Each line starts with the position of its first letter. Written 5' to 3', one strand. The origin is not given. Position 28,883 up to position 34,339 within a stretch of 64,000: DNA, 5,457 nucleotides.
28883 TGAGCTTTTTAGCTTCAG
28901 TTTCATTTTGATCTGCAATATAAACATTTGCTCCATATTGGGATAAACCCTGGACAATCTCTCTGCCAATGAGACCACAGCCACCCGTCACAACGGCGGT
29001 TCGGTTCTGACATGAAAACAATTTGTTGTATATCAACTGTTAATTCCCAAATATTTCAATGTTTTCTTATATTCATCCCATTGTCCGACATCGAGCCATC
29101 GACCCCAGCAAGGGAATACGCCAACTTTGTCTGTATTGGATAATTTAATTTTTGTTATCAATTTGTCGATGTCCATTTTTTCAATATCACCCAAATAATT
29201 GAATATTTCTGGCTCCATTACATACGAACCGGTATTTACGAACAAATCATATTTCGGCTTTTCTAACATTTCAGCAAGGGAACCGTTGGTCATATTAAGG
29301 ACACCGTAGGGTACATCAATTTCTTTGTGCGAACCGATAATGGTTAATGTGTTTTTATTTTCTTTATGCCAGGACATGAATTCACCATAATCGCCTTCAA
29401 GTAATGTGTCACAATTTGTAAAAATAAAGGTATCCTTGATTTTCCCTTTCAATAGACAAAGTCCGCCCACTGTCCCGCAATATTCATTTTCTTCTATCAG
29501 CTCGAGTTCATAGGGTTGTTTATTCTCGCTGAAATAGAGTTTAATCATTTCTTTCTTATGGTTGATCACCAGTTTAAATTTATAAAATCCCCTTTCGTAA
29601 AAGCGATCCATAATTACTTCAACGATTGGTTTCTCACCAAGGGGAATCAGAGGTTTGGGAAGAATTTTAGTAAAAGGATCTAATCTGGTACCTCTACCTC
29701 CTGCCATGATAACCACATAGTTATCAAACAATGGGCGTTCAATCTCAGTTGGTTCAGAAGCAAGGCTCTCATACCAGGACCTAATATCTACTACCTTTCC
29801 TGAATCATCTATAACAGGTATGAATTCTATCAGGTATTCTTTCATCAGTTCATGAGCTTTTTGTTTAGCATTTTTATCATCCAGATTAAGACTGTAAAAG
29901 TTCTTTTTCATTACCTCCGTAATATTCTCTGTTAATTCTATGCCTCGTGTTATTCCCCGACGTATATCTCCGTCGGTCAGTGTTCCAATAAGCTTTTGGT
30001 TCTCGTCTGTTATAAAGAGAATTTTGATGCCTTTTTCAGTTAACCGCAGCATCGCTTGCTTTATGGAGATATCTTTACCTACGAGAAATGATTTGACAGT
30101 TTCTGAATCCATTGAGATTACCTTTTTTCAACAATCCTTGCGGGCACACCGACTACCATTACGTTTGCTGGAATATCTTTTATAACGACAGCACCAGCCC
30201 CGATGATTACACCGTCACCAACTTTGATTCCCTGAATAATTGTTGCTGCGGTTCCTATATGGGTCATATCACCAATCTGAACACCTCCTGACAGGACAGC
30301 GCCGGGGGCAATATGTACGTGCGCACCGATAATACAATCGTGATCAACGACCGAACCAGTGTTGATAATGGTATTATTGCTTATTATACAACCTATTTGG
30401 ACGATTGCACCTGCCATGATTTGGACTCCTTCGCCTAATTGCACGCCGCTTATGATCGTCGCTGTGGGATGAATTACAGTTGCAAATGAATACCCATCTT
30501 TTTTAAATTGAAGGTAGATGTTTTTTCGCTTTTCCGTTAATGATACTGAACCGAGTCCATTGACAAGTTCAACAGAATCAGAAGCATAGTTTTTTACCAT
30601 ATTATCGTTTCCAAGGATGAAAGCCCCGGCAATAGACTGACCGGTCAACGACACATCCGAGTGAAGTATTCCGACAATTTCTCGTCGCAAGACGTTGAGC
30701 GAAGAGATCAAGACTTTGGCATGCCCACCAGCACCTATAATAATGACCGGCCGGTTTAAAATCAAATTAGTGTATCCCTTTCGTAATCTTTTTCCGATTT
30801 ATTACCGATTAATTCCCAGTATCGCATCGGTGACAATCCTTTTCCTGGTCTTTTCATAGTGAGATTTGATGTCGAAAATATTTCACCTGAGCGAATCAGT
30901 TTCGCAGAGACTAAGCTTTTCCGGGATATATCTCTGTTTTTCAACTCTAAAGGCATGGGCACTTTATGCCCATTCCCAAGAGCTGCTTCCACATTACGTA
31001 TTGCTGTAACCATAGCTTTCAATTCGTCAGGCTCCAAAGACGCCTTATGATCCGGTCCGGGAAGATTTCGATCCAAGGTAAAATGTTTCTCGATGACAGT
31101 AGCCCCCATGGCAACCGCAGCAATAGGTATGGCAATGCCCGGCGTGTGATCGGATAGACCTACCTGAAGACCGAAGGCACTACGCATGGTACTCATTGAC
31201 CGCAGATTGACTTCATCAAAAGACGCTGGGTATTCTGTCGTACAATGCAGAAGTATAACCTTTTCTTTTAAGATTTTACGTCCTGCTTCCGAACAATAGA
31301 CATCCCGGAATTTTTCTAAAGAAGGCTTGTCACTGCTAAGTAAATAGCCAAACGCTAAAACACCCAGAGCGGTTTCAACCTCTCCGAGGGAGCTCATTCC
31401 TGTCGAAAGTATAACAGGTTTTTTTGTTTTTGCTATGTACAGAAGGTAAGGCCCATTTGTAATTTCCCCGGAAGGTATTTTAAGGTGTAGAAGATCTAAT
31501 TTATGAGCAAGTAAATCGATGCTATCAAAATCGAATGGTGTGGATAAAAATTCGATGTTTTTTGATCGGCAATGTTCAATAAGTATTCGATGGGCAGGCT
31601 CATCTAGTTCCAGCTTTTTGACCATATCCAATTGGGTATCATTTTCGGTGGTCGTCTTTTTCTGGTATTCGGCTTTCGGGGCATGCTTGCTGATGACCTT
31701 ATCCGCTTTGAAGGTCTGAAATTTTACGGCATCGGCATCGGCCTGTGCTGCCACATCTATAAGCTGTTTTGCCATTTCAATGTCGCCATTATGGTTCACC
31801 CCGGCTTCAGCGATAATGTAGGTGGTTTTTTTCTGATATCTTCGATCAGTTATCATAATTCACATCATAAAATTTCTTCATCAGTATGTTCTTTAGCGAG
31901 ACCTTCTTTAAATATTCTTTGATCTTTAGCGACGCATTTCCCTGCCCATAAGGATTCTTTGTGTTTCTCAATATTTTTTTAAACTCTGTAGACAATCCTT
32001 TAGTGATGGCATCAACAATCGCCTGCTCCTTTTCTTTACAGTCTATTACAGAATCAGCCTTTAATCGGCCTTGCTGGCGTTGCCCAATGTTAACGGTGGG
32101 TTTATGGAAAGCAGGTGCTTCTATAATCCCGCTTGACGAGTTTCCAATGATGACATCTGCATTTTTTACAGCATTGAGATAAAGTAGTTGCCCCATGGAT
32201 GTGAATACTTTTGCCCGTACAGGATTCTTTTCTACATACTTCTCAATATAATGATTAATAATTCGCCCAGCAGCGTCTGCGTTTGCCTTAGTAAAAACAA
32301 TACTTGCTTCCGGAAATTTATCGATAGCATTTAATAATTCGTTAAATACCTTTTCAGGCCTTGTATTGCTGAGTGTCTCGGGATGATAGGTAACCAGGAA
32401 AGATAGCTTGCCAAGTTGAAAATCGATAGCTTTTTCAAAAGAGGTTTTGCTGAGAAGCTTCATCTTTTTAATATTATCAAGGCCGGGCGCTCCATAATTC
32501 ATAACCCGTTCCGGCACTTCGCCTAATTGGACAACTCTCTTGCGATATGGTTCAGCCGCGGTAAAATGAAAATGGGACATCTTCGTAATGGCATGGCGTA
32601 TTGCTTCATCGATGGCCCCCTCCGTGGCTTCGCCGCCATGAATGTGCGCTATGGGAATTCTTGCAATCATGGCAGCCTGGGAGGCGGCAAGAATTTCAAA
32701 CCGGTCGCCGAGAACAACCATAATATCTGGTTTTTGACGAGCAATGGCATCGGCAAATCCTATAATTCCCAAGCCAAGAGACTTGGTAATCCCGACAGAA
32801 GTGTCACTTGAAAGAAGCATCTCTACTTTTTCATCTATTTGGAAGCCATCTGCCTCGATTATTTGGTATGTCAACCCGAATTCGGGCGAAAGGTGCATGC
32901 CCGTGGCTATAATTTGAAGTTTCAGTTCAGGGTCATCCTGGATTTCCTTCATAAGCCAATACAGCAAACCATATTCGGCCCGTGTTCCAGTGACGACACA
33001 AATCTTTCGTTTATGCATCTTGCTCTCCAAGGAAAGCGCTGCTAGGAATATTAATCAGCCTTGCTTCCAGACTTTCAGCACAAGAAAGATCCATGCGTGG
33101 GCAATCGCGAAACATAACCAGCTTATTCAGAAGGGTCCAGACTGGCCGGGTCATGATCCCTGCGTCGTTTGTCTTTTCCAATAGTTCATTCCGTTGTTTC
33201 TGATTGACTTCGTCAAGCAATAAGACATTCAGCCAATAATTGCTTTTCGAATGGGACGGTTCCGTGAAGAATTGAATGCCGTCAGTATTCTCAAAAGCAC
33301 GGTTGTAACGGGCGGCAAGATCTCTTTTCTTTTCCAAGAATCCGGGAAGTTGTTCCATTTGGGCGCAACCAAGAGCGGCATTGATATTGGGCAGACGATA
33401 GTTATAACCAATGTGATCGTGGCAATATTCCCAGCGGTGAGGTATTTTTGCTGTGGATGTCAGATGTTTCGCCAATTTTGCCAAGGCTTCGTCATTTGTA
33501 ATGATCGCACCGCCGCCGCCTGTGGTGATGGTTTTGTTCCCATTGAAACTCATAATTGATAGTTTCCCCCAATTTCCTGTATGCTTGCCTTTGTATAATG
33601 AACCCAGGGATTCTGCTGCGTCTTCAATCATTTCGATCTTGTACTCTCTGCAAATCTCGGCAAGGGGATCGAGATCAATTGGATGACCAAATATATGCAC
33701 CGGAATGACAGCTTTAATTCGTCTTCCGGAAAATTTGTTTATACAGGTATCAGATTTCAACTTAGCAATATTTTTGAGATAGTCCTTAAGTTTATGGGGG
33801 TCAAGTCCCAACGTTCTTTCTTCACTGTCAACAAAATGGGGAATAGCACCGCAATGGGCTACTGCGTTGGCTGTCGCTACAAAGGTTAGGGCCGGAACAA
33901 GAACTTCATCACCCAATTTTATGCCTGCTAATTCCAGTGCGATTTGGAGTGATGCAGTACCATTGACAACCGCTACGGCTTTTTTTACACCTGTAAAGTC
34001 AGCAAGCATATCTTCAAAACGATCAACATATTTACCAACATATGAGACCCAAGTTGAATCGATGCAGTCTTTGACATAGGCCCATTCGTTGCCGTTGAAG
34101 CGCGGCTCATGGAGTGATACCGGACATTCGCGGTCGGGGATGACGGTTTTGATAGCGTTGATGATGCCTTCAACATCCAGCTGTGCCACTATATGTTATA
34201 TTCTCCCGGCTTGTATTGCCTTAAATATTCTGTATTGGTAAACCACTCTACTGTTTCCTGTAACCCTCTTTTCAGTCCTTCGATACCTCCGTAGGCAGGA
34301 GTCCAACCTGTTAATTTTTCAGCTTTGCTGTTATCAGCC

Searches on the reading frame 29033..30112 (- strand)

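Call 10: search_protein_families(library=ncbifam, proteins=[window:29033-30112:-], max_evalue=0.00001)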
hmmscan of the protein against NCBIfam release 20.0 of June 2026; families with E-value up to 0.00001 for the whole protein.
window:29033-30112:- (359 aa): 25 families
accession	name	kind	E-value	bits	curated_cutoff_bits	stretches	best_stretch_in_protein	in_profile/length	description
TIGR03992.1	Arch_glmU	subfamily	2.7e-32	112.1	292.1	1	133-346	3-219/393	bifunctional sugar-1-phosphate nucleotidylyltransferase/acetyltransferase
NF041173.1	Sug_nt_acttase_Thmprot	equivalog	3e-22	79.1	600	1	133-345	3-218/405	bifunctional sugar-1-phosphate nucleotidylyltransferase/acetyltransferase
TIGR02623.1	G1P_cyt_trans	equivalog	5.8e-21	75.1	300.25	2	133-196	3-66/255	glucose-1-phosphate cytidylyltransferase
NF052502.1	man1P_GTase_Rv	exception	1.3e-20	73.5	440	1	134-349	4-224/352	mannose-1-phosphate guanylyltransferase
NF041313.1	UDPGP_AglF_Halo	equivalog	5.2e-20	71.9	400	1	134-311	4-186/234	UTP--glucose-1-phosphate uridylyltransferase AglF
TIGR01208.1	rmlA_long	equivalog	2.2e-18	66.3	320.25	1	134-348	3-227/353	glucose-1-phosphate thymidylyltransferase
NF049965.1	GlMnHpPGnyltfHddC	equivalog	5.7e-16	58.8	300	1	133-350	3-216/221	D-glycero-D-manno-heptose 1-phosphate guanosyltransferase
NF045761.1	NAMPUrTaseMurU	equivalog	1.2e-14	54.7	250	1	134-346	4-218/226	N-acetylmuramate alpha-1-phosphate uridylyltransferase MurU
TIGR00393.1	kpsF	subfamily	4.1e-14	52.8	203.7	1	11-109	169-265/268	KpsF/GutQ family sugar-phosphate isomerase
TIGR01099.1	galU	equivalog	1.1e-13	51.3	326.8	1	133-204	4-72/261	UTP--glucose-1-phosphate uridylyltransferase GalU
NF008581.0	PRK11543.1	equivalog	3.1e-13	49.4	481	1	13-108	214-307/321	arabinose-5-phosphate isomerase GutQ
NF041135.1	IPPtranDIPPsyn_Thcocales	equivalog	1.5e-09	37.4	580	1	133-355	3-217/419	bifunctional L-myo-inositol-1-phosphate cytidylyltransferase/CDP-L-myo-inositol myo-inositolphosphotransferase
NF041552.1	TF_PrdR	equivalog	1.9e-09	36.4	795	1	9-110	17-115/577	sigma-54 dependent transcriptional regulator PrdR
TIGR02091.1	glgC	equivalog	2.5e-08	33.4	424.9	1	133-344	3-248/364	glucose-1-phosphate adenylyltransferase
TIGR01173.1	glmU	equivalog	6.7e-08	31.8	366.85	1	133-285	3-152/452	bifunctional UDP-N-acetylglucosamine diphosphorylase/glucosamine-1-phosphate N-acetyltransferase GlmU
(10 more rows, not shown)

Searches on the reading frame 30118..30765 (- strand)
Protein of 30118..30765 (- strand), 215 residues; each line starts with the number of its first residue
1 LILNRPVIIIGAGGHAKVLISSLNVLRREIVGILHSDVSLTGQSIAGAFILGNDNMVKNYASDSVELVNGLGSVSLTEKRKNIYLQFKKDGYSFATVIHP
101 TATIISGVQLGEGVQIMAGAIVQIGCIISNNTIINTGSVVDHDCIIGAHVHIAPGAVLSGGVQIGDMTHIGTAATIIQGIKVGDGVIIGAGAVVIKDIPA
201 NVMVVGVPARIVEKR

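Call 10: search_protein_families(library=ncbifam, proteins=[window:30118-30765:-], max_evalue=0.00001)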
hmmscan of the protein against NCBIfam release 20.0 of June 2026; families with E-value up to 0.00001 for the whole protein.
window:30118-30765:- (215 aa): 34 families (the best 25 are shown)
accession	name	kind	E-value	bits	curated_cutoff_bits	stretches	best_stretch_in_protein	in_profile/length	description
TIGR03570.1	NeuD_NnaD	subfamily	8.4e-66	221.4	160.8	1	7-210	2-202/202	NeuD/PglB/VioB family sugar acetyltransferase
TIGR03532.1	DapD_Ac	equivalog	6.2e-24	84.9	231.75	1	90-213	81-212/231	2,3,4,5-tetrahydropyridine-2,6-dicarboxylate N-acetyltransferase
NF002060.0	PRK00892.1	subfamily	4e-17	62.4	207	2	141-210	243-313/345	UDP-3-O-(3-hydroxymyristoyl)glucosamine N-acyltransferase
TIGR01853.1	lipid_A_lpxD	equivalog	1e-15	57.5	242.5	2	127-210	220-303/325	UDP-3-O-(3-hydroxymyristoyl)glucosamine N-acyltransferase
NF003657.0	PRK05289.1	equivalog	3.5e-15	55.8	226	1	128-211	109-192/264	acyl-ACP--UDP-N-acetylglucosamine O-acyltransferase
TIGR01852.1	lipid_A_lpxA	equivalog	1.3e-13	50.8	231.05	1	128-211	104-187/254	acyl-ACP--UDP-N-acetylglucosamine O-acyltransferase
NF007240.0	PRK09677.1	equivalog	7.2e-13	48.4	243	1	159-214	128-183/192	putative lipopolysaccharide biosynthesis O-acetyl transferase WbbJ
NF007499.0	PRK10092.1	equivalog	5.5e-12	45.9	314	1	154-214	122-182/183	maltose O-acetyltransferase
NF058585.1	HptprglPActTf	PfamEq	2.5e-11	43.5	300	1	160-214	105-159/172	heptaprenylglyceryl phosphate O-acetyltransferase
NF041874.1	EPS_EpsC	equivalog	4.4e-11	42.8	150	1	86-214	40-166/168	serine O-acetyltransferase EpsC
NF007076.0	PRK09527.1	equivalog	7.9e-11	41.7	347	1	154-213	124-183/203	galactoside O-acetyltransferase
NF052502.1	man1P_GTase_Rv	exception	9.5e-11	41.1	440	1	58-193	221-347/352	mannose-1-phosphate guanylyltransferase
NF007797.0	PRK10502.1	subfamily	2.5e-10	40.3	192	1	111-215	82-179/183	WcaF family extracellular polysaccharide biosynthesis acetyltransferase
TIGR03308.1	phn_thr-fam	hypoth_equivalog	3e-10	40.3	201.65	1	162-215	109-162/204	phosphonate metabolim protein, transferase hexapeptide repeat family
NF033468.1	stregram_VatI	exception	1.4e-09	38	415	1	160-215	111-166/208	streptogramin A O-acetyltransferase Vat(I)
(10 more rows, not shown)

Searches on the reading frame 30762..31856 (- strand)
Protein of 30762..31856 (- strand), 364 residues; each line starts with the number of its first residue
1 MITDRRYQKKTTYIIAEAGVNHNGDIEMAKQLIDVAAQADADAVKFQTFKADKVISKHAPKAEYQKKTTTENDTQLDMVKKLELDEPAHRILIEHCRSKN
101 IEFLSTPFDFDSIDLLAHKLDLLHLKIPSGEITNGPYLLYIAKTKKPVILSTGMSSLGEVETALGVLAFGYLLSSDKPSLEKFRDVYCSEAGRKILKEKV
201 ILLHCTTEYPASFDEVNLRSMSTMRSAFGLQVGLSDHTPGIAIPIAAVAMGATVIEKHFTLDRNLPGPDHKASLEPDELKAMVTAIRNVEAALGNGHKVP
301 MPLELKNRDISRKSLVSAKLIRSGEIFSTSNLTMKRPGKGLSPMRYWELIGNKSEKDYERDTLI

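Call 10: search_protein_families(library=ncbifam, proteins=[window:30762-31856:-], max_evalue=0.00001)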
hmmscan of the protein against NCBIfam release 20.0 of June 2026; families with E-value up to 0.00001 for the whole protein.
window:30762-31856:- (364 aa): 2 families
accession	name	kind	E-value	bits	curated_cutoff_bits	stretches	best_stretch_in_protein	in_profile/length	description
TIGR03569.1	NeuB_NnaB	equivalog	7e-151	501.9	399.65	1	12-364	1-329/329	N-acetylneuraminate synthase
TIGR03586.1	PseI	equivalog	2.7e-83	279.9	340.25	2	193-362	157-325/327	pseudaminic acid synthase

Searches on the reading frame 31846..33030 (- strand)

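Call 10: search_protein_families(library=ncbifam, proteins=[window:31846-33030:-], max_evalue=0.00001)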
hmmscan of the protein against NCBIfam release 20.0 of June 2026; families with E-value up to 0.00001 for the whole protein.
window:31846-33030:- (394 aa): 2 families
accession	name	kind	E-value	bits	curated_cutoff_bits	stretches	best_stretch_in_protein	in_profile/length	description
TIGR03568.1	NeuC_NnaA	equivalog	6.5e-150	499.1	235.9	1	8-374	1-365/365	UDP-N-acetylglucosamine 2-epimerase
TIGR00236.1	wecB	equivalog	1.6e-30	106.5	210.15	1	9-376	2-364/366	non-hydrolyzing UDP-N-acetylglucosamine 2-epimerase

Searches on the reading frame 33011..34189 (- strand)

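Call 10: search_protein_families(library=ncbifam, proteins=[window:33011-34189:-], max_evalue=0.00001)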
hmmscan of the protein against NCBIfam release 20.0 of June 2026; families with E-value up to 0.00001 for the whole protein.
window:33011-34189:- (392 aa): 7 families
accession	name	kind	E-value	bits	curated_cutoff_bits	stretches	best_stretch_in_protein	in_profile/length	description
TIGR04181.1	NHT_00031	hypoth_equivalog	6.6e-167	554.9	420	1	24-384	1-359/359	LegC family aminotransferase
TIGR03588.1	PseC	equivalog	5.1e-73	246.2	423.5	1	39-391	17-368/380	UDP-4-amino-4,6-dideoxy-N-acetyl-beta-L-altrosamine transaminase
NF008687.0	PRK11706.1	equivalog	1.1e-49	169.2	375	1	26-382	4-353/375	dTDP-4-amino-4,6-dideoxygalactose transaminase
NF008658.2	PRK11658.1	equivalog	1.1e-49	169.1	631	1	26-382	7-356/379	UDP-4-amino-4-deoxy-L-arabinose aminotransferase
TIGR04427.1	PLP_DesI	equivalog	3.7e-47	161.3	650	1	40-391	39-371/390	dTDP-4-dehydro-6-deoxyglucose aminotransferase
NF011936.0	PRK15407.1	equivalog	2.5e-44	151.7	423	2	41-242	54-246/440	lipopolysaccharide biosynthesis protein RfbH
TIGR02379.1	ECA_wecE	subfamily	6e-40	137.1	434.85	1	27-347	5-317/376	dTDP-4-amino-4,6-dideoxy-D-glucose transaminase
